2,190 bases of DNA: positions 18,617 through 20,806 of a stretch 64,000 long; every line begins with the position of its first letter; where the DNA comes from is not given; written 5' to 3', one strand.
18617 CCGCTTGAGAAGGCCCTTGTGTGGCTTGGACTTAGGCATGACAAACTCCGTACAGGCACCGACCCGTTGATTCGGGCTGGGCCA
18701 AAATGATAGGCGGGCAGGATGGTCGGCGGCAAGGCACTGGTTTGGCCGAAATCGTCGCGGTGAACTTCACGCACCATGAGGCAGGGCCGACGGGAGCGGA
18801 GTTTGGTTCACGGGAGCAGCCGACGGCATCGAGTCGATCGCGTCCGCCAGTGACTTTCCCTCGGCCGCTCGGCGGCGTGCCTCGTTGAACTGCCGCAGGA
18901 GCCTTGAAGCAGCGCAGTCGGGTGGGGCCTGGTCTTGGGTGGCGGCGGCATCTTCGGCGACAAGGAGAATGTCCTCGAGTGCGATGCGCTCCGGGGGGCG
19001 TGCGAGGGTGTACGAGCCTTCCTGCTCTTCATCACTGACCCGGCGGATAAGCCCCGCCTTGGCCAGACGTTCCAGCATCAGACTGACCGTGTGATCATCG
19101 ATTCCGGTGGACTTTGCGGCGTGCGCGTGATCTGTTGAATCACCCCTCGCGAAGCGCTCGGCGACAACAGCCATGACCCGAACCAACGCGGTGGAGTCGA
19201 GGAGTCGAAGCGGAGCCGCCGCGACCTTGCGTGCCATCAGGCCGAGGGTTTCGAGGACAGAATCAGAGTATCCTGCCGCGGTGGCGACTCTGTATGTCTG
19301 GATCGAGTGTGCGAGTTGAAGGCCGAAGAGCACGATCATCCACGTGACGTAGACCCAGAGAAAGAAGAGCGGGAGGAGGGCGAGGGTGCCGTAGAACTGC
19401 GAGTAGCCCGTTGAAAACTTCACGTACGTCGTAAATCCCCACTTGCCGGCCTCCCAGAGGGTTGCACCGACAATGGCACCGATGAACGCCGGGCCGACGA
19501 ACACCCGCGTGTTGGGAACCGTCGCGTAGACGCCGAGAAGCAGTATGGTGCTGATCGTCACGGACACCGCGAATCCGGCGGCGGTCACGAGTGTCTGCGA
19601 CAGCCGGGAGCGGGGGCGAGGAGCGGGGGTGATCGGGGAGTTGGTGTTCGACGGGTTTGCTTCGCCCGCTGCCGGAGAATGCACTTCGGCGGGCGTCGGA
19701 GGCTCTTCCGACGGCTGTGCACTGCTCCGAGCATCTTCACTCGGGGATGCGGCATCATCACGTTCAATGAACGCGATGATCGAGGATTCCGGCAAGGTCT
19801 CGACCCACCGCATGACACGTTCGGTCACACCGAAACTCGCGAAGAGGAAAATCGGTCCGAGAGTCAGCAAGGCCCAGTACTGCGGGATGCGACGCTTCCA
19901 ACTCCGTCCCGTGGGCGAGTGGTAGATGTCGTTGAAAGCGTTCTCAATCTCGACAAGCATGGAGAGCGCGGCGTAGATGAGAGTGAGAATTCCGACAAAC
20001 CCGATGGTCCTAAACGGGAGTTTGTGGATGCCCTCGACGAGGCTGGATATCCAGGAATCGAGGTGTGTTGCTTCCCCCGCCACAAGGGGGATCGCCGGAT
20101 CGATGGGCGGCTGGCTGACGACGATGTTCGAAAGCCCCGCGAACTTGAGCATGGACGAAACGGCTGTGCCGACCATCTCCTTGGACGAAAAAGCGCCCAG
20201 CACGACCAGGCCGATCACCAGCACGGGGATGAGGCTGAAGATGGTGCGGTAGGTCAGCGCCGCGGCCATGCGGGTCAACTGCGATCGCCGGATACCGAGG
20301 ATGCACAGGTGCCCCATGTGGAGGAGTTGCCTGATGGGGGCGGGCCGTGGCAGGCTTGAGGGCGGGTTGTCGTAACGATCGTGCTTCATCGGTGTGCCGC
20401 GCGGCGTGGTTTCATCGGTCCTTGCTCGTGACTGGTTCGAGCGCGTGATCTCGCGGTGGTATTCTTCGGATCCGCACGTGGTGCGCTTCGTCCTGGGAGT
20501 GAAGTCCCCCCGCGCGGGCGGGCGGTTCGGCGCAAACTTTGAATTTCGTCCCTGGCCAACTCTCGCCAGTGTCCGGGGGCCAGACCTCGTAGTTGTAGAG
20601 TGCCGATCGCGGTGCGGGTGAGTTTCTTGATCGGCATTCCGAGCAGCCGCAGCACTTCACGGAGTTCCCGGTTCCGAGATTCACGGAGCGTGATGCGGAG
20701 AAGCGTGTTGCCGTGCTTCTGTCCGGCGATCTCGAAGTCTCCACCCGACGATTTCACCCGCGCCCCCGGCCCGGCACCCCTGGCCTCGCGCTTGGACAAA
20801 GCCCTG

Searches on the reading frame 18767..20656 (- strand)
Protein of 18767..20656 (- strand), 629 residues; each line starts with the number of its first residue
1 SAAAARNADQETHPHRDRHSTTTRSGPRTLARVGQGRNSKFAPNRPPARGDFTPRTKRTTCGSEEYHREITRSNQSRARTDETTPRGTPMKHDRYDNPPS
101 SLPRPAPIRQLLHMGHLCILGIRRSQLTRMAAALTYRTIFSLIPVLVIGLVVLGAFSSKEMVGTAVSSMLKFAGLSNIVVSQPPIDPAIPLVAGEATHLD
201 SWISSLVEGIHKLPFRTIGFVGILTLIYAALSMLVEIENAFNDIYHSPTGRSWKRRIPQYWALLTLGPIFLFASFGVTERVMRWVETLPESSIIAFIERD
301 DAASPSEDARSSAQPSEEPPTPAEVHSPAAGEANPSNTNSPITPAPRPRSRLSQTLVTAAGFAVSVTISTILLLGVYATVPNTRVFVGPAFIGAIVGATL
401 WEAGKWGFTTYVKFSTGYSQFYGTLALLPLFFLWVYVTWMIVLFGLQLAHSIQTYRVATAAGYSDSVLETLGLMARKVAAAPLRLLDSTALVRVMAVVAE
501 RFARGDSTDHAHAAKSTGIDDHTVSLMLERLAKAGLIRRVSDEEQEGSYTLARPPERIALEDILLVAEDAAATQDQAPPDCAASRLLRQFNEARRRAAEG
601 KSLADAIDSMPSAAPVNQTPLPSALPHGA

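Call 50: search_protein_families(library=ncbifam, proteins=[window:18767-20656:-], max_evalue=0.01)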
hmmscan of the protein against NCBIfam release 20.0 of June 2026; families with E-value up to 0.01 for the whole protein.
window:18767-20656:- (629 aa): 8 families
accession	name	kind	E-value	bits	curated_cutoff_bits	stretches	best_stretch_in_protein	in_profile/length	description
NF003256.0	PRK04214.1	equivalog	1.5e-40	139.4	500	2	363-564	184-363/412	ribonuclease BN/unknown domain fusion protein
NF002457.0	PRK01637.1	equivalog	6.3e-37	127.3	307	2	364-459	186-281/295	virulence factor BrkB family protein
TIGR00765.1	yihY_not_rbn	subfamily_domain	4e-34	118.6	73.15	2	363-454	167-258/259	YihY family inner membrane protein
TIGR02944.1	suf_reg_Xantho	equivalog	6.3e-06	26.6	110.65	1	494-572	14-88/130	SUF system Fe-S cluster assembly regulator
TIGR00738.1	rrf2_super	superfamily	2.1e-05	24.4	73.3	1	492-603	11-127/132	Rrf2 family transcriptional regulator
TIGR00766.1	TIGR00766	equivalog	0.00067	19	213.65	1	129-270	17-136/263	inner membrane protein YhjD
NF047409.1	Cys_reg_CymR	equivalog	0.0023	18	195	1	508-605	26-122/139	cysteine metabolism transcriptional regulator CymR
NF008886.0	PRK11920.1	equivalog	0.0061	16.3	193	1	512-572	29-87/153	iron-responsive transcriptional regulator RirA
